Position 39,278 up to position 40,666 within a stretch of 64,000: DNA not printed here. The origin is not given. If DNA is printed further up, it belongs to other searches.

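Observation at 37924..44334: NOX-like ferric-reductase flavocytochrome divergently paired with a membrane-anchored pentaheme cytochrome c, plus PepSY-like protein and a two-component operon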

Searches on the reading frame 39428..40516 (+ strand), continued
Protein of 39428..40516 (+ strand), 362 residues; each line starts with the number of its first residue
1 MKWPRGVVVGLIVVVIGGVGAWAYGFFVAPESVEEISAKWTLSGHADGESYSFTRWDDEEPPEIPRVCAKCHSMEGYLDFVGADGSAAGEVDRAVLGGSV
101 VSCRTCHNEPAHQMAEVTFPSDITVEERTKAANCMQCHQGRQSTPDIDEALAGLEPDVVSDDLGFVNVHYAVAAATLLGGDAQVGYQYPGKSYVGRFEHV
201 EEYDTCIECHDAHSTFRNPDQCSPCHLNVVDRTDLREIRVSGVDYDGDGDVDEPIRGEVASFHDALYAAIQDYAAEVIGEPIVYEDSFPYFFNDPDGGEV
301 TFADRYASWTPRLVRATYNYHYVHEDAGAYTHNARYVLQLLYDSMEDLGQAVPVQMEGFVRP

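Call 32: search_protein_families(library=pfam, proteins=[L044:3150-3836:+, L047:3266-3877:-, L053:1278-2903:+, L055:5911-7533:+, L056:8334-9806:-, L059:8326-9858:-, L040:11458-13818:+, L040:8054-9250:+], max_evalue=1)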
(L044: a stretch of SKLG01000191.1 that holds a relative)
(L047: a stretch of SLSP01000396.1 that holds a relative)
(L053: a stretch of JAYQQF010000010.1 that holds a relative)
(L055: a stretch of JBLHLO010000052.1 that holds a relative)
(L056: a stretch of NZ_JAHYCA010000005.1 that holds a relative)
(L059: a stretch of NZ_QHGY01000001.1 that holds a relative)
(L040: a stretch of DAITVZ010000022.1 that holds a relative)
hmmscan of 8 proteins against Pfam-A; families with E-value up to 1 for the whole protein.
L044:3150-3836:+ (228 aa): 1 family
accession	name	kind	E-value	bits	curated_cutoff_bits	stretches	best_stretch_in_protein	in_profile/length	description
PF14358.11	DUF4405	-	0.0074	17.2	26.7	0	125-166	9-63/66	Domain of unknown function (DUF4405)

L047:3266-3877:- (203 aa): 1 family
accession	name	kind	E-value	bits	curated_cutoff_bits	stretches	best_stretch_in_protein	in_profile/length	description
PF01794.25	Ferric_reduct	-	2e-10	41.3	28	2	44-158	1-118/121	Ferric reductase like transmembrane component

L053:1278-2903:+ (541 aa): 18 families
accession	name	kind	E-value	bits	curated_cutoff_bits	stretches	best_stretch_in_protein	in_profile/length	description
PF01593.30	Amino_oxidase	-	1.7e-14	54.4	19.8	1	23-336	3-282/443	Flavin containing amine oxidoreductase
PF01266.30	DAO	-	8.5e-12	45.7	27.9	2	13-50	1-41/353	FAD dependent oxidoreductase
PF13450.12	NAD_binding_8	-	1.2e-10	41.9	21.9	1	16-68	1-52/68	NAD(P)-binding Rossmann-like domain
PF01946.23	Thi4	-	1e-06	28.6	26.2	1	10-50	16-57/235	Thi4 family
PF00890.30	FAD_binding_2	-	3.8e-06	26.8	20.4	1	13-50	1-38/414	FAD binding domain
PF07992.20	Pyr_redox_2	-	4e-06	26.9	26.1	1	12-49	1-39/291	Pyridine nucleotide-disulphide oxidoreductase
PF12831.13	FAD_oxidored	-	8.8e-05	22.4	27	1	13-62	1-50/416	FAD dependent oxidoreductase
PF00070.33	Pyr_redox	-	0.00021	22.2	22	1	14-55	2-42/82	Pyridine nucleotide-disulphide oxidoreductase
PF01494.25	FAD_binding_3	-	0.00088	19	22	1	12-44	2-34/349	FAD binding domain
PF21799.2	MurD-like_N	-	0.0019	18.9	27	1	14-50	3-39/88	Mur ligase MurD-like, N-terminal domain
PF03486.20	HI0933_like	-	0.0023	17.8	50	1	13-46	2-35/244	HI0933-like protein Rossmann domain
PF01134.28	GIDA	-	0.0041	16.7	22.1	1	13-40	1-28/391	Glucose inhibited division protein A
PF02826.25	2-Hacid_dh_C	-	0.0088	15.9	25.1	1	249-287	40-77/178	D-isomer specific 2-hydroxyacid dehydrogenase, NAD binding domain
PF03807.23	F420_oxidored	-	0.055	14.5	21.6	0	252-289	6-45/94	NADP oxidoreductase coenzyme F420-dependent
PF00996.24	GDI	-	0.12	11.3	23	1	250-305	227-282/436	GDP dissociation inhibitor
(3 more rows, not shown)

L055:5911-7533:+ (540 aa): 16 families
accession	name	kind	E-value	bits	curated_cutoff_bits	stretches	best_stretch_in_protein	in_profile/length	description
PF01593.30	Amino_oxidase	-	2.9e-14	53.7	19.8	1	20-332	3-281/443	Flavin containing amine oxidoreductase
PF13450.12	NAD_binding_8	-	7.3e-11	42.6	21.9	1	13-67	1-54/68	NAD(P)-binding Rossmann-like domain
PF01266.30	DAO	-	6e-10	39.6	27.9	2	10-46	1-38/353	FAD dependent oxidoreductase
PF07992.20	Pyr_redox_2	-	8.8e-08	32.3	26.1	2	9-41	1-33/291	Pyridine nucleotide-disulphide oxidoreductase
PF01946.23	Thi4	-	5.5e-07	29.5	26.2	1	5-47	14-57/235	Thi4 family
PF00890.30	FAD_binding_2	-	4.4e-06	26.6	20.4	2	10-48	1-39/414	FAD binding domain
PF12831.13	FAD_oxidored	-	8.7e-06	25.7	27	1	10-57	1-48/416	FAD dependent oxidoreductase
PF01134.28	GIDA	-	0.00029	20.5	22.1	1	10-37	1-28/391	Glucose inhibited division protein A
PF01494.25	FAD_binding_3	-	0.0003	20.6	22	1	10-41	3-34/349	FAD binding domain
PF00070.33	Pyr_redox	-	0.0005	21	22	1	11-44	2-35/82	Pyridine nucleotide-disulphide oxidoreductase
PF03486.20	HI0933_like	-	0.0018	18.2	50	1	10-44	2-36/244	HI0933-like protein Rossmann domain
PF21799.2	MurD-like_N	-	0.032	15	27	1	11-45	3-37/88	Mur ligase MurD-like, N-terminal domain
PF04820.20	Trp_halogenase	-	0.15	11.3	21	1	12-49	3-43/458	Tryptophan halogenase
PF05834.18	Lycopene_cycl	-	0.19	11.2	23.4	1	10-41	1-34/380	Lycopene cyclase protein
PF03721.20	UDPG_MGDP_dh_N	-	0.3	11.1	27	1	12-38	4-30/187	UDP-glucose/GDP-mannose dehydrogenase family, NAD binding domain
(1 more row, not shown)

L056:8334-9806:- (490 aa): 7 families
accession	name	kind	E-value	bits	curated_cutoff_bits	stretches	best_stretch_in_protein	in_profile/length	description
PF01794.25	Ferric_reduct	-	3.3e-16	59.9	28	1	57-177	1-119/121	Ferric reductase like transmembrane component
PF00175.26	NAD_binding_1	-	3.5e-12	47.4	22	1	331-436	1-108/109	Oxidoreductase NAD-binding domain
PF08022.18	FAD_binding_8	-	5.8e-06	26.8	22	1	235-302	13-79/109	FAD-binding domain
PF08030.17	NAD_binding_6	-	0.0075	16.8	22.2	1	327-352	2-27/156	Ferric reductase NAD binding domain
PF06195.18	DUF996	-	0.017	15.8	31.3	1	29-137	4-113/138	Protein of unknown function (DUF996)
PF13301.11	DUF4079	-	0.063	13.9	31.4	1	91-185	50-133/141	Protein of unknown function (DUF4079)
PF14358.11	DUF4405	-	0.18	12.8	26.7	1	60-105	5-61/66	Domain of unknown function (DUF4405)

L059:8326-9858:- (510 aa): 5 families
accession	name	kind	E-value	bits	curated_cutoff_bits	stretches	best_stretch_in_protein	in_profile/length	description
PF01794.25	Ferric_reduct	-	8.4e-16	58.6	28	1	77-197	1-119/121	Ferric reductase like transmembrane component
PF00175.26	NAD_binding_1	-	2.2e-13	51.2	22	1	351-456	1-108/109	Oxidoreductase NAD-binding domain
PF08022.18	FAD_binding_8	-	4.1e-06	27.3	22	1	249-322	7-79/109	FAD-binding domain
PF08030.17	NAD_binding_6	-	0.0096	16.4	22.2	1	347-371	2-26/156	Ferric reductase NAD binding domain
PF14358.11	DUF4405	-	0.14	13.2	26.7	1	80-125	5-61/66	Domain of unknown function (DUF4405)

L040:11458-13818:+ (786 aa): 1 family
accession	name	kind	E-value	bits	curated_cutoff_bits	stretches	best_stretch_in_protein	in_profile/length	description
PF02645.21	DegV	-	1.2e-62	212.2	27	1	505-779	1-278/280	Uncharacterised protein, DegV family COG1307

L040:8054-9250:+ (398 aa): 1 family
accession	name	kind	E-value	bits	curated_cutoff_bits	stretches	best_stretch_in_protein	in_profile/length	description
PF01808.24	AICARFT_IMPCHas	-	7.1e-56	190.4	25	1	9-267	73-311/311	AICARFT/IMPCHase bienzyme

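Call 41: search_protein_representatives(alignment_id=A2)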
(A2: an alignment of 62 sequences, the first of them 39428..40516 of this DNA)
Query: 62 sequences, 368 profile positions. Proteins with E-value up to 0.001 (for the whole library): 1926; up to 1e-10: 1161; up to 1e-30: 461. The best 150 are listed.
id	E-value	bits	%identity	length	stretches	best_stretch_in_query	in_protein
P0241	0.0e+00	1007.2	-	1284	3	23-367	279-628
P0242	2.1e-224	761.0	-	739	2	37-363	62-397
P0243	1.7e-221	751.4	-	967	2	35-363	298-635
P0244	1.9e-221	751.2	-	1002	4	31-364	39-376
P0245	1.3e-219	745.2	-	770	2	38-368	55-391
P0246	4.9e-210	713.7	-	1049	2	24-360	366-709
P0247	5.8e-198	674.0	-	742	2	16-367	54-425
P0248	5.5e-195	664.2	-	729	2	37-357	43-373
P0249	1.6e-190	649.5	-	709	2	36-358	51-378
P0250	2.5e-189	645.6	-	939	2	29-364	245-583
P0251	3.9e-188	641.6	-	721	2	37-362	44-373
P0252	8.8e-188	640.5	-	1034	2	31-359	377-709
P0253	3.5e-184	628.6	-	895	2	36-360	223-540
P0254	1.4e-179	613.5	-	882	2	38-357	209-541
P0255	2.5e-178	609.4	-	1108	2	38-367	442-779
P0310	8.4e-127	439.8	-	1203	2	39-360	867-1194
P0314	1.4e-124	432.6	-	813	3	37-357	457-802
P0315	3.4e-124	431.2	-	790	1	32-356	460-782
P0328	1.5e-116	406.1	-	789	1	31-356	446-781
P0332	2.2e-115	402.3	-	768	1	30-356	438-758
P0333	4.5e-113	394.6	-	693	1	30-359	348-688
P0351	6.0e-102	358.0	-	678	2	34-356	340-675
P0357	1.4e-97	343.6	-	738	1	31-356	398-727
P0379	4.5e-89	315.7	-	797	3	36-355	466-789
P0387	1.8e-85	303.8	-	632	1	29-358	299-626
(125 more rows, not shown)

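Call 43: search_protein_families(library=pfam, proteins=[P0315, P0328, P0332, P0357, P0379, P0333, P0351, P0314, P0310, P0387], max_evalue=0.001)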
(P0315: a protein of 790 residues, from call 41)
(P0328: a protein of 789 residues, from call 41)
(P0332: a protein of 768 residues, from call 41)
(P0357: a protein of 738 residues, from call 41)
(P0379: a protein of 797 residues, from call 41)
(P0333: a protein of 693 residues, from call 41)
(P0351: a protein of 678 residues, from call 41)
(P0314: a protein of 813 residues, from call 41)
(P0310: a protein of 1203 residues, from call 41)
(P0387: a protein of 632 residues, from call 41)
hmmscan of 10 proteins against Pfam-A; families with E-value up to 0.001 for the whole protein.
P0315 (790 aa): 8 families
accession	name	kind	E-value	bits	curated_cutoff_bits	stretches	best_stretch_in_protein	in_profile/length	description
PF00069.31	Pkinase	-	3.4e-51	174.6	31.7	1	46-289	1-253/263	Protein kinase domain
PF07714.23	PK_Tyr_Ser-Thr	-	9.1e-33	114.1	23.1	1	47-250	2-214/258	Protein tyrosine and serine/threonine kinase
PF01636.29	APH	-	8.3e-08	32.7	23.2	1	142-192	148-200/239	Phosphotransferase enzyme family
PF14522.11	Cytochrome_C7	-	5.3e-07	29.8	24.8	0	528-571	13-53/67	Cytochrome c7 and related cytochrome c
PF19974.5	TCAD9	-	4e-05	23.4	40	1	140-187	280-322/429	Ternary complex associated domain 9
PF03109.22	ABC1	-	5.4e-05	22.9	22.9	1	81-194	110-219/244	ABC1 atypical kinase-like domain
PF06293.20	Kdo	-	9.8e-05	22.3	21.3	1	81-187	49-167/207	Lipopolysaccharide kinase (Kdo/WaaP) family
PF14537.11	Cytochrom_c3_2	-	0.00066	20.5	25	0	627-656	2-35/79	Cytochrome c3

P0328 (789 aa): 7 families
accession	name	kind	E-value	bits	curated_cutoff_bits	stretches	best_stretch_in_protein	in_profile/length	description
PF00069.31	Pkinase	-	4.1e-52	177.6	31.7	1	9-261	1-258/263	Protein kinase domain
PF07714.23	PK_Tyr_Ser-Thr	-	4.3e-35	121.7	23.1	1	10-262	2-255/258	Protein tyrosine and serine/threonine kinase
PF14522.11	Cytochrome_C7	-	1.5e-07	31.5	24.8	0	481-560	14-67/67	Cytochrome c7 and related cytochrome c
PF01636.29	APH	-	1.6e-06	28.5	23.2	1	23-124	13-109/239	Phosphotransferase enzyme family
PF03109.22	ABC1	-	1.9e-05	24.4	22.9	1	78-154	139-215/244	ABC1 atypical kinase-like domain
PF02085.21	Cytochrom_CIII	-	9.9e-05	23.1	22.9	0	618-651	23-56/101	Class III cytochrome C family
PF22251.1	PFF1_TM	-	0.00058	19.9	32.3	1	301-429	126-250/300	Vacuolar membrane protease, transmembrane domain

P0332 (768 aa): 4 families
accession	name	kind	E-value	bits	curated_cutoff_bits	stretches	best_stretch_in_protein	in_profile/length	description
PF00656.27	Peptidase_C14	-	5.3e-13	49.6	21.4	1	12-225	3-223/233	Caspase domain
PF14522.11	Cytochrome_C7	-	9.1e-08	32.3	24.8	1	476-549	14-67/67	Cytochrome c7 and related cytochrome c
PF14537.11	Cytochrom_c3_2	-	1e-05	26.3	25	0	606-636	51-78/79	Cytochrome c3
PF02085.21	Cytochrom_CIII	-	5.8e-05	23.8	22.9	0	609-640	28-57/101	Class III cytochrome C family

P0357 (738 aa): 8 families
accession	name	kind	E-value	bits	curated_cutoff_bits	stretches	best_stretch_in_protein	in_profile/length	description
PF00069.31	Pkinase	-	4.5e-52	177.5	31.7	1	12-227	1-212/263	Protein kinase domain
PF07714.23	PK_Tyr_Ser-Thr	-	3.3e-38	131.9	23.1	1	14-224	3-217/258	Protein tyrosine and serine/threonine kinase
PF01636.29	APH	-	4.4e-08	33.6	23.2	1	17-128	4-108/239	Phosphotransferase enzyme family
PF03109.22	ABC1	-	1.5e-06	28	22.9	1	57-164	120-220/244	ABC1 atypical kinase-like domain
PF14522.11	Cytochrome_C7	-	0.00019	21.6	24.8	0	465-507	12-51/67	Cytochrome c7 and related cytochrome c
PF09699.15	Paired_CXXCH_1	-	0.00032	20.8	20.6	0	460-505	3-37/41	Doubled CXXCH motif (Paired_CXXCH_1)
PF14537.11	Cytochrom_c3_2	-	0.00056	20.8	25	0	565-595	50-78/79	Cytochrome c3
PF22113.1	Mtrc-MtrF_II-IV_dom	-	0.00058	19.9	30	0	415-507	63-166/176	Outer membrane cytochrome MtrC/MtrF-like, domains II/IV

P0379 (797 aa): 6 families
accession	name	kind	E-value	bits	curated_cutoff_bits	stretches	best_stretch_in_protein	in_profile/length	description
PF13290.12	CHB_HEX_C_1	-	2.2e-14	53.6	22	1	53-120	1-65/67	Chitobiase/beta-hexosaminidase C-terminal domain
PF13287.12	Fn3_assoc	-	3.9e-11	43.3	23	1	73-120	7-54/59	Fn3 associated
PF14522.11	Cytochrome_C7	-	1.1e-08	35.3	24.8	0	483-578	3-66/67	Cytochrome c7 and related cytochrome c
PF02085.21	Cytochrom_CIII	-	1.9e-05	25.4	22.9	0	483-532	23-84/101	Class III cytochrome C family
PF14537.11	Cytochrom_c3_2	-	5.2e-05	24.1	25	0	642-675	5-37/79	Cytochrome c3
PF22113.1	Mtrc-MtrF_II-IV_dom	-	5.4e-05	23.2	30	0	519-584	77-132/176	Outer membrane cytochrome MtrC/MtrF-like, domains II/IV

P0333 (693 aa): 7 families
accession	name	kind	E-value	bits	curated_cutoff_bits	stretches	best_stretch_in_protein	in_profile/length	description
PF00069.31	Pkinase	-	2.6e-52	178.3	31.7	1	12-264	1-253/263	Protein kinase domain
PF07714.23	PK_Tyr_Ser-Thr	-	8e-35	120.8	23.1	1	13-263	2-249/258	Protein tyrosine and serine/threonine kinase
PF14522.11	Cytochrome_C7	-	2.5e-08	34.1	24.8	0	384-463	14-67/67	Cytochrome c7 and related cytochrome c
PF03109.22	ABC1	-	5.4e-06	26.2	22.9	1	87-161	142-217/244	ABC1 atypical kinase-like domain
PF01636.29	APH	-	1.8e-05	25.1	23.2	0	120-158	164-197/239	Phosphotransferase enzyme family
PF02085.21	Cytochrom_CIII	-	3.9e-05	24.4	22.9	0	523-552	28-55/101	Class III cytochrome C family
PF03881.20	Fructosamin_kin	-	0.00016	21.5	22.4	1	44-106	40-109/288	Fructosamine kinase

P0351 (678 aa): 2 families
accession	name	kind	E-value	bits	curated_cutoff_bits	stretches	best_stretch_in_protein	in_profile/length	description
PF14522.11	Cytochrome_C7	-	9.9e-16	57.8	24.8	0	71-116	12-52/67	Cytochrome c7 and related cytochrome c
PF14537.11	Cytochrom_c3_2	-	1.4e-15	58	25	1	37-114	5-66/79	Cytochrome c3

P0314 (813 aa): 5 families
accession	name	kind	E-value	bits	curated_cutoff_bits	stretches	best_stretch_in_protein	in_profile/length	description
PF13290.12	CHB_HEX_C_1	-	2.1e-15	56.9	22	1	44-111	1-65/67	Chitobiase/beta-hexosaminidase C-terminal domain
PF13287.12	Fn3_assoc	-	5.8e-13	49.2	23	1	55-115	1-58/59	Fn3 associated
PF14522.11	Cytochrome_C7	-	1.3e-11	44.6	24.8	0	473-567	3-67/67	Cytochrome c7 and related cytochrome c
PF22113.1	Mtrc-MtrF_II-IV_dom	-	3.8e-10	40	30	0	183-233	84-132/176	Outer membrane cytochrome MtrC/MtrF-like, domains II/IV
PF14537.11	Cytochrom_c3_2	-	4.8e-09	37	25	0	643-676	7-40/79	Cytochrome c3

P0310 (1203 aa): 7 families
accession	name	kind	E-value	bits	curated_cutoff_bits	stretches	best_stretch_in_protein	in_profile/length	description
PF00015.26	MCPsignal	-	3.8e-38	131.5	34.6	1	488-667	6-171/172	Methyl-accepting chemotaxis protein (MCP) signalling domain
PF12729.13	4HB_MCP_1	-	9.3e-17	61.6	27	2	6-85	1-80/181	Four helix bundle sensory module for signal transduction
PF00672.30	HAMP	-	4.1e-13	49.9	25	1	318-365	13-53/53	HAMP domain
PF14522.11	Cytochrome_C7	-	1.7e-11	44.2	24.8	1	883-967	5-67/67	Cytochrome c7 and related cytochrome c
PF02085.21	Cytochrom_CIII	-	9.5e-08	32.8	22.9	0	874-973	16-89/101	Class III cytochrome C family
PF14537.11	Cytochrom_c3_2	-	5.9e-07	30.3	25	0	1033-1058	56-79/79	Cytochrome c3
PF06103.16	DUF948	-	0.00014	22.4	37.2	0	673-737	23-87/89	Bacterial protein of unknown function (DUF948)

P0387 (632 aa): 5 families
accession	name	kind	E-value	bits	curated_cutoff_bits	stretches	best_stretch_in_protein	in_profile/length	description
PF01292.26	Ni_hydr_CYTB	-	4.3e-18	66.2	30.1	1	11-201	1-179/179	Prokaryotic cytochrome b561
PF14522.11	Cytochrome_C7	-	1.5e-08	34.8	24.8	1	333-405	13-66/67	Cytochrome c7 and related cytochrome c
PF14537.11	Cytochrom_c3_2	-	3.8e-06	27.7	25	0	450-494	38-79/79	Cytochrome c3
PF14358.11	DUF4405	-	0.00016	22.6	26.7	0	20-79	3-64/66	Domain of unknown function (DUF4405)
PF02085.21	Cytochrom_CIII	-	0.00018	22.2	22.9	0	464-497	26-57/101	Class III cytochrome C family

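Call 77: search_protein_families(library=pfam, proteins=[L018:11620-13527:+, L022:12107-12583:+], max_evalue=0.00001)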
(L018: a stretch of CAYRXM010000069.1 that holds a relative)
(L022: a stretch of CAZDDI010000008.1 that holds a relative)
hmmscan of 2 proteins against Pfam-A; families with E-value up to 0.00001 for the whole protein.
L018:11620-13527:+ (635 aa): 2 families
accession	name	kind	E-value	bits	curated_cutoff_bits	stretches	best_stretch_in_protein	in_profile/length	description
PF16327.10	CcmF_C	-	7.5e-34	117.8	28.7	1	314-623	1-320/323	Cytochrome c-type biogenesis protein CcmF C-terminal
PF01578.25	Cytochrom_C_asm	-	3.9e-32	112.1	29.9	1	90-295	1-206/212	Cytochrome C assembly protein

L022:12107-12583:+ (158 aa): 1 family
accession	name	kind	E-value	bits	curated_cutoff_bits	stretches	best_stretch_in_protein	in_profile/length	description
PF03100.22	CcmE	-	1.3e-17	64.4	24.6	1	31-157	2-97/99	CcmE domain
